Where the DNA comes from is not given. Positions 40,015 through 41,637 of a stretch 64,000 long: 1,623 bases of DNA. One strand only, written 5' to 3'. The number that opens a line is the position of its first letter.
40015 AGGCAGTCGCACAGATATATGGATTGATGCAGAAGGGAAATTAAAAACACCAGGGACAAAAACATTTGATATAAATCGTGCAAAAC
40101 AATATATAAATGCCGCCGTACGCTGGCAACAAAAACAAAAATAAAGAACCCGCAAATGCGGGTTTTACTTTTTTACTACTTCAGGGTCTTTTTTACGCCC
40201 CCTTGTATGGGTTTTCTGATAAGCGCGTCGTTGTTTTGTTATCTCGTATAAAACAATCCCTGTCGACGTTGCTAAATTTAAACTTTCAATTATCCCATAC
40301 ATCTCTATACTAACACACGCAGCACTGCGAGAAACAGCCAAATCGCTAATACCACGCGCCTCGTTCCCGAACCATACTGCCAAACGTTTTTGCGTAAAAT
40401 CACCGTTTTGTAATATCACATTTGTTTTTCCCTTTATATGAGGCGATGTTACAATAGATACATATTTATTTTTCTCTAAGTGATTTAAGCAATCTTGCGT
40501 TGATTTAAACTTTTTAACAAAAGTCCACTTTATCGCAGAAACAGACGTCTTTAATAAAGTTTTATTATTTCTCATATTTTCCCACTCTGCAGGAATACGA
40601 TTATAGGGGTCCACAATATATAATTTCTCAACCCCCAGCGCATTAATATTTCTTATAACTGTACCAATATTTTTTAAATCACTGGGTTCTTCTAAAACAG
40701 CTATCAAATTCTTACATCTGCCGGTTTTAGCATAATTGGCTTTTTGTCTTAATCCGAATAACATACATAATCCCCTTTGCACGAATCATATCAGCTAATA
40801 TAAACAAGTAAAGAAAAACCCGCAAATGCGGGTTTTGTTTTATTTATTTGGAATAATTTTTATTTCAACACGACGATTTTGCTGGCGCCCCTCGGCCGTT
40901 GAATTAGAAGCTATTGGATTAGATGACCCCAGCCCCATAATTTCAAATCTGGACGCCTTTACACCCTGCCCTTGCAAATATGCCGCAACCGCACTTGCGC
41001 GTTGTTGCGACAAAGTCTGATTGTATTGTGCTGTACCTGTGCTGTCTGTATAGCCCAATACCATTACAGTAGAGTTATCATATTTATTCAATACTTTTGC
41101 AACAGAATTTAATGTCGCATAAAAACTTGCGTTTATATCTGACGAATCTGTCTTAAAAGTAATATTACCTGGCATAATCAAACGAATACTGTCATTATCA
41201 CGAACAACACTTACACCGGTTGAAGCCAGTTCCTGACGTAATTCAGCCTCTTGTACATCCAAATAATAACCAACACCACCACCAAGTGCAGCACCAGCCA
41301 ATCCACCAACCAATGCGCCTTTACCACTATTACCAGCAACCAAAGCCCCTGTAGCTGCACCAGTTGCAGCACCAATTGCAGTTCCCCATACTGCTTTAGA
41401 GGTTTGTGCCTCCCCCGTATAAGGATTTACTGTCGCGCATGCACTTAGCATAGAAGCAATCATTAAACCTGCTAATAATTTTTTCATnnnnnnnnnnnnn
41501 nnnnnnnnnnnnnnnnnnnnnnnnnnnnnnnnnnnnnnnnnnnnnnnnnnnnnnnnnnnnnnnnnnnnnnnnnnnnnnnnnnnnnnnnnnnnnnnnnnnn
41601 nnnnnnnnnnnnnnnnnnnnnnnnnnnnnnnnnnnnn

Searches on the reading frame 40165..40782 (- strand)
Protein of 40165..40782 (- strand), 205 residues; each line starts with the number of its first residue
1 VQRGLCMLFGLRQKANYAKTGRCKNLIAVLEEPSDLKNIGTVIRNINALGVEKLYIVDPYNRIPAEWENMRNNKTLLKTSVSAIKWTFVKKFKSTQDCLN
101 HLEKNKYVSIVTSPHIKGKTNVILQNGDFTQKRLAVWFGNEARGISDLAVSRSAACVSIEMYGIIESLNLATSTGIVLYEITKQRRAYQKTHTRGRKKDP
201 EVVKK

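Call 45: search_protein_families(library=pfam, proteins=[window:40165-40782:-], max_evalue=0.001)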
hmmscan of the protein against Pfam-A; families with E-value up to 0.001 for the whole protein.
window:40165-40782:- (205 aa): 1 family
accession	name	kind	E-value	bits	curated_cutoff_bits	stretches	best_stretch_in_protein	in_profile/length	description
PF00588.24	SpoU_methylase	-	1.6e-27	96.8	29.7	1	26-179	2-142/142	SpoU rRNA Methylase family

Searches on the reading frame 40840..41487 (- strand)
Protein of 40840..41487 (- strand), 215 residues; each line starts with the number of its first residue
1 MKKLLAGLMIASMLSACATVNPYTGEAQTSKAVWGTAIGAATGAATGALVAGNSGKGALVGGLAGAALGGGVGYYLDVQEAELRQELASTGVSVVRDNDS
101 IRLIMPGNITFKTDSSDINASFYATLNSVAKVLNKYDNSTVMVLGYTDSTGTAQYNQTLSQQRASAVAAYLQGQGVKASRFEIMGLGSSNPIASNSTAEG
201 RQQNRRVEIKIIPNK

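Call 45: search_protein_families(library=pfam, proteins=[window:40840-41487:-], max_evalue=0.001)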
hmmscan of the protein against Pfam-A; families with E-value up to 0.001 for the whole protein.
window:40840-41487:- (215 aa): 4 families
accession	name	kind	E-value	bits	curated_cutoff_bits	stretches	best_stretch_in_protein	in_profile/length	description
PF00691.25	OmpA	-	2.6e-26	92.3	27.2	1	110-205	1-98/98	OmpA family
PF13488.11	Gly-zipper_Omp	-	1.4e-08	34.9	25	1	35-80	2-46/46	Glycine zipper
PF13441.11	Gly-zipper_YMGG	-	1.2e-07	31.7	28.9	1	31-75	2-45/45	YMGG-like Gly-zipper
PF05433.20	Rick_17kDa_Anti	-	0.0001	22.6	24.2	1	34-75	1-41/43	Glycine zipper 2TM domain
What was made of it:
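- Closest known: Glycine-zipper membrane segments. Same: The same genome has an OmpA-family protein with a bona fide Gly-zipper domain at 40840-41487 (call 45).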
